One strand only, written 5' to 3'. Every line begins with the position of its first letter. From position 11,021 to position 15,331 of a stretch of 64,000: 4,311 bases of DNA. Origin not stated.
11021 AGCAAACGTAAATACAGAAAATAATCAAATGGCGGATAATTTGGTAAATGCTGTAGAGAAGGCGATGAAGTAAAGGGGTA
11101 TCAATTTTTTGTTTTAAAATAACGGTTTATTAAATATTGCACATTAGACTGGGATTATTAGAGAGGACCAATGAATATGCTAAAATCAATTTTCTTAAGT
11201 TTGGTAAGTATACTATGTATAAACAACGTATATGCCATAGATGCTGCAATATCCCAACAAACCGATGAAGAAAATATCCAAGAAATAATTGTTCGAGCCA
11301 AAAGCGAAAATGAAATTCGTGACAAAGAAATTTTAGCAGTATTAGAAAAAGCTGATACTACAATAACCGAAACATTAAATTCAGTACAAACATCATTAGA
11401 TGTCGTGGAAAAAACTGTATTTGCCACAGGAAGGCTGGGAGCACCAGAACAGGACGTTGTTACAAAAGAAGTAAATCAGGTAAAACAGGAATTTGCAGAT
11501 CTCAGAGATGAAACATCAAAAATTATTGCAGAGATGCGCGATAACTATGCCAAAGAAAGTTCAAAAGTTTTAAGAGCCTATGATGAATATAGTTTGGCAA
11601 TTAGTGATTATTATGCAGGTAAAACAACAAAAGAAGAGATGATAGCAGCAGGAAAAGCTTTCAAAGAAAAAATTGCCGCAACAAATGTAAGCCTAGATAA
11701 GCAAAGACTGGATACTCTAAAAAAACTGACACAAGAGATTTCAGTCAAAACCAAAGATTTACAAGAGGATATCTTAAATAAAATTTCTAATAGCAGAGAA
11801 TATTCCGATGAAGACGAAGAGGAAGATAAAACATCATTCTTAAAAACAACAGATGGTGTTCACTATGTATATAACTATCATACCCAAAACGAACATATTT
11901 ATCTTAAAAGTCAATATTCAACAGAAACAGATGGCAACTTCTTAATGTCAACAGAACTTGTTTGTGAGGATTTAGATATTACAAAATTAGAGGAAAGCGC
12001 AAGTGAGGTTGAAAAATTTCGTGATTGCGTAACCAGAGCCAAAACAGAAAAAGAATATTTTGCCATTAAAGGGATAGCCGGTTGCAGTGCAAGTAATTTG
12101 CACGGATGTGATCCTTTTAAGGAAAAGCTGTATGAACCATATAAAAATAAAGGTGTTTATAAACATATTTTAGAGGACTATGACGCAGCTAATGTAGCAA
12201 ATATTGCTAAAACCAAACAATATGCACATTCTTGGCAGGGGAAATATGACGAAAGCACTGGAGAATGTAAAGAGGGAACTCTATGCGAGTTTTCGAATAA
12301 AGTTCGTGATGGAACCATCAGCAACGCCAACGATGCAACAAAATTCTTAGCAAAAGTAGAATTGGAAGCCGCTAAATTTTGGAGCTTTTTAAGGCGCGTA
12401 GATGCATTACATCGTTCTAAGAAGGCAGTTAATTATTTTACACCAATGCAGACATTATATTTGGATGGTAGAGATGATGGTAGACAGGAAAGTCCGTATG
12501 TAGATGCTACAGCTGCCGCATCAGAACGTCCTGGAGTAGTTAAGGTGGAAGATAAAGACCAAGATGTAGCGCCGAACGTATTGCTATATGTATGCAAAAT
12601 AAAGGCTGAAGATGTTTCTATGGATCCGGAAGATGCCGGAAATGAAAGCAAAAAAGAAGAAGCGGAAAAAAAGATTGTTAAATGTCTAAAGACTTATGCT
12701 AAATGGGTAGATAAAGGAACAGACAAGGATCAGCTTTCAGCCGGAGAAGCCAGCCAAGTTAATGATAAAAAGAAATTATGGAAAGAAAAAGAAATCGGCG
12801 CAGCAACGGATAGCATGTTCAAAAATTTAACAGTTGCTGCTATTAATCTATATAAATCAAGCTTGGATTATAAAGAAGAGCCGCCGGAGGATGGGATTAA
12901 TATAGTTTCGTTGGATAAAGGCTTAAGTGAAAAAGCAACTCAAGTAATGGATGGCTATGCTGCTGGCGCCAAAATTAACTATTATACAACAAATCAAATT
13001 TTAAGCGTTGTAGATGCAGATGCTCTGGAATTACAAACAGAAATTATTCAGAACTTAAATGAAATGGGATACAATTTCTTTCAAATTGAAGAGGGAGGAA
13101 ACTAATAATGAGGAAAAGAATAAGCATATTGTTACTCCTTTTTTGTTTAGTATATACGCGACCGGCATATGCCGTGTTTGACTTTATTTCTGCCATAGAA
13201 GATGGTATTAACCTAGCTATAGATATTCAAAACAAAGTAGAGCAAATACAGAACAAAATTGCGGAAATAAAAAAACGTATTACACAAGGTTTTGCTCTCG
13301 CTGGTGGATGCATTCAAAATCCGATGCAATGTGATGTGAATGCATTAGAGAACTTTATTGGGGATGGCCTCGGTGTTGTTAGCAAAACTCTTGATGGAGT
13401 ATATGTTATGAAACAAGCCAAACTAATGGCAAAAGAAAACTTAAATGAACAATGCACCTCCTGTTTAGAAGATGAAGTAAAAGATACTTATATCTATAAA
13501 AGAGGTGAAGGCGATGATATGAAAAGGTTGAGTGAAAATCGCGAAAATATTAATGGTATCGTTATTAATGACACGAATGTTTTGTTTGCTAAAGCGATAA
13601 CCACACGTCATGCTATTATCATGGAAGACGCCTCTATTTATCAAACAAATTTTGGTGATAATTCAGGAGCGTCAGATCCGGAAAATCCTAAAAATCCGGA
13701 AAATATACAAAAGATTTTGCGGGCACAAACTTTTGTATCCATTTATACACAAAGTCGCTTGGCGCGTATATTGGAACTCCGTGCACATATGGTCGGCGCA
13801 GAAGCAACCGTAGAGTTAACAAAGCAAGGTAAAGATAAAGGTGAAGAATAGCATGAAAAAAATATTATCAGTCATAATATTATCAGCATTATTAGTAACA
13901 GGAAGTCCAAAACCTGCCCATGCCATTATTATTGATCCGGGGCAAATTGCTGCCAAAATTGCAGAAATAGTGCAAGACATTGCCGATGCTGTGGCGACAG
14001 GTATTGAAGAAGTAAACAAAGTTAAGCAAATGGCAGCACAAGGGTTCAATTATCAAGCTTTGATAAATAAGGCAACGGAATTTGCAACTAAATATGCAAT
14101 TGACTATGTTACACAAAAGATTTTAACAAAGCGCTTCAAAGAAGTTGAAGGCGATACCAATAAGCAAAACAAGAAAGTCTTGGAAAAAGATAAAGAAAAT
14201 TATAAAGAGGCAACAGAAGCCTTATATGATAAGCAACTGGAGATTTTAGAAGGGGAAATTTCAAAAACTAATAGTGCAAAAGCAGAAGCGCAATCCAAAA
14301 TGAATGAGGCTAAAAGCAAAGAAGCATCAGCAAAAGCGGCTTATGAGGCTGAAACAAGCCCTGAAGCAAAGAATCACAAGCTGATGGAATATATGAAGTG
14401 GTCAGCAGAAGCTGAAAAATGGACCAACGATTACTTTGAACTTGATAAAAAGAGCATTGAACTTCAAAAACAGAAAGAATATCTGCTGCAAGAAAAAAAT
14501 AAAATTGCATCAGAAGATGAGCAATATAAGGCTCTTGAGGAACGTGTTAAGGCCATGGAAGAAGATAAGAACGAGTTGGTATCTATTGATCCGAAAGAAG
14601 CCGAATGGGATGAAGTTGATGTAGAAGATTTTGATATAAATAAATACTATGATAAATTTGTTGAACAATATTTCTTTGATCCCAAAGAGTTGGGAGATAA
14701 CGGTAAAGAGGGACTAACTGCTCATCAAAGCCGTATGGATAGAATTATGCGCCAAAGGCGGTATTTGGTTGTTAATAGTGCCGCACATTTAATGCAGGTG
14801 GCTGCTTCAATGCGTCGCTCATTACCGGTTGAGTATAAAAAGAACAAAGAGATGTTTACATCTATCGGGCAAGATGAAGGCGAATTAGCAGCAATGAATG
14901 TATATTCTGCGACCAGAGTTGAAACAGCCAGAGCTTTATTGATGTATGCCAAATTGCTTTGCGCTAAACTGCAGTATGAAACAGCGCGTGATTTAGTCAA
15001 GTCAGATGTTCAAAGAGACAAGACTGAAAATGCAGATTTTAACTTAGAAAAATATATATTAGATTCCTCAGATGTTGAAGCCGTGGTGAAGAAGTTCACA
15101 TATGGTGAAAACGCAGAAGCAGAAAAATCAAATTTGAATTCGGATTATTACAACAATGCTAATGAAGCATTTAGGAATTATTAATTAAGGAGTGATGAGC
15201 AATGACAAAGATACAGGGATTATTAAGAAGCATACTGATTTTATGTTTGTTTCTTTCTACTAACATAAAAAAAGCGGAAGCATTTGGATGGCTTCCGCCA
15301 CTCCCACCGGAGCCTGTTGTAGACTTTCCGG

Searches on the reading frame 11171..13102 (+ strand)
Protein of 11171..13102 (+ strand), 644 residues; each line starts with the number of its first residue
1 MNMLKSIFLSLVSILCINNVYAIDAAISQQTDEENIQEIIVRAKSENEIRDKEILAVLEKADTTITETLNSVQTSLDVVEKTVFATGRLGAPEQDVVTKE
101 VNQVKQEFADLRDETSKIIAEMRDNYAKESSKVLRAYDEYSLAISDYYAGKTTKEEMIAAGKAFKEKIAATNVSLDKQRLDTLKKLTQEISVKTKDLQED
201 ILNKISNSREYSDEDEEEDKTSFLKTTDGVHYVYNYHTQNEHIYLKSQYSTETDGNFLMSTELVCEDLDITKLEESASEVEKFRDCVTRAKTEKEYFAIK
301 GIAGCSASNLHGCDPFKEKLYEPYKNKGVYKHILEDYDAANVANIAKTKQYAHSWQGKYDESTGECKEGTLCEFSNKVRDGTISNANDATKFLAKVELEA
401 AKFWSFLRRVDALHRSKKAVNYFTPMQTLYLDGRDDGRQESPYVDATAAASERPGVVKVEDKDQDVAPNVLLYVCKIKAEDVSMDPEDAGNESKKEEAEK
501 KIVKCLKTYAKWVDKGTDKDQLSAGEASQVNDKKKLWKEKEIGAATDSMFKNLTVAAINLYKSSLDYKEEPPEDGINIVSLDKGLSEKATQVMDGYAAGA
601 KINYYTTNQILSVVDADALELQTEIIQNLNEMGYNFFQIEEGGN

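Call 5: search_protein_families(library=pfam, proteins=[window:11171-13102:+], max_evalue=0.01)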
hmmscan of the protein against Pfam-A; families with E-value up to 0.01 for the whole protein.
window:11171-13102:+ (644 aa): 2 families
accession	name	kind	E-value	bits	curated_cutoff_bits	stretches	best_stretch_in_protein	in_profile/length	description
PF18724.6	ADDT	-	0.0026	18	26.2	0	490-534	85-128/232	Amino acid:DNA transferase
PF11155.13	DUF2935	-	0.0029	18.6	24.4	0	335-425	23-103/121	Domain of unknown function (DUF2935)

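Call 23: search_protein_families(library=ncbifam, proteins=[window:11171-13102:+], max_evalue=0.01)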
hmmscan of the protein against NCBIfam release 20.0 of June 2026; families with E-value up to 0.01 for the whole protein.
window:11171-13102:+ (644 aa): 0 families

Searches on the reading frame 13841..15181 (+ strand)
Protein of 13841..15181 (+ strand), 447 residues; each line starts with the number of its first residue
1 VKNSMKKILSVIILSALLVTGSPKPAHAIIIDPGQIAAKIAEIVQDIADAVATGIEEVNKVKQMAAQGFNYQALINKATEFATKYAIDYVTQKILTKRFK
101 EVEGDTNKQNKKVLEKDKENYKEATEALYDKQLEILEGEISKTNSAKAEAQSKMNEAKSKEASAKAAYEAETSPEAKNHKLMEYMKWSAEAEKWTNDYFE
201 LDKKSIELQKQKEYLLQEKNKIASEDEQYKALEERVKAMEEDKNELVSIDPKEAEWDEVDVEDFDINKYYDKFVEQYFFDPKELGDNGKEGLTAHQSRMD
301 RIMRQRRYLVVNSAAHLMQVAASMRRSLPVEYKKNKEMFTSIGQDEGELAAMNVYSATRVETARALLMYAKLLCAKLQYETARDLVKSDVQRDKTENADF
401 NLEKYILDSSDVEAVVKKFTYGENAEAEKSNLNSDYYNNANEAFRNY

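Call 5: search_protein_families(library=pfam, proteins=[window:13841-15181:+], max_evalue=0.01)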
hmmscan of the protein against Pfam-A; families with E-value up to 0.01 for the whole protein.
window:13841-15181:+ (447 aa): 1 family
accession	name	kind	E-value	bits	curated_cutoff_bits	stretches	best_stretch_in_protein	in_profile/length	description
PF10256.14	Erf4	-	0.0012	19.2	29.3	1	54-117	37-100/116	Golgin subfamily A member 7/ERF4 family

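Call 23: search_protein_families(library=ncbifam, proteins=[window:13841-15181:+], max_evalue=0.01)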
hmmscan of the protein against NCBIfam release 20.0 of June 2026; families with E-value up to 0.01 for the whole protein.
window:13841-15181:+ (447 aa): 0 families
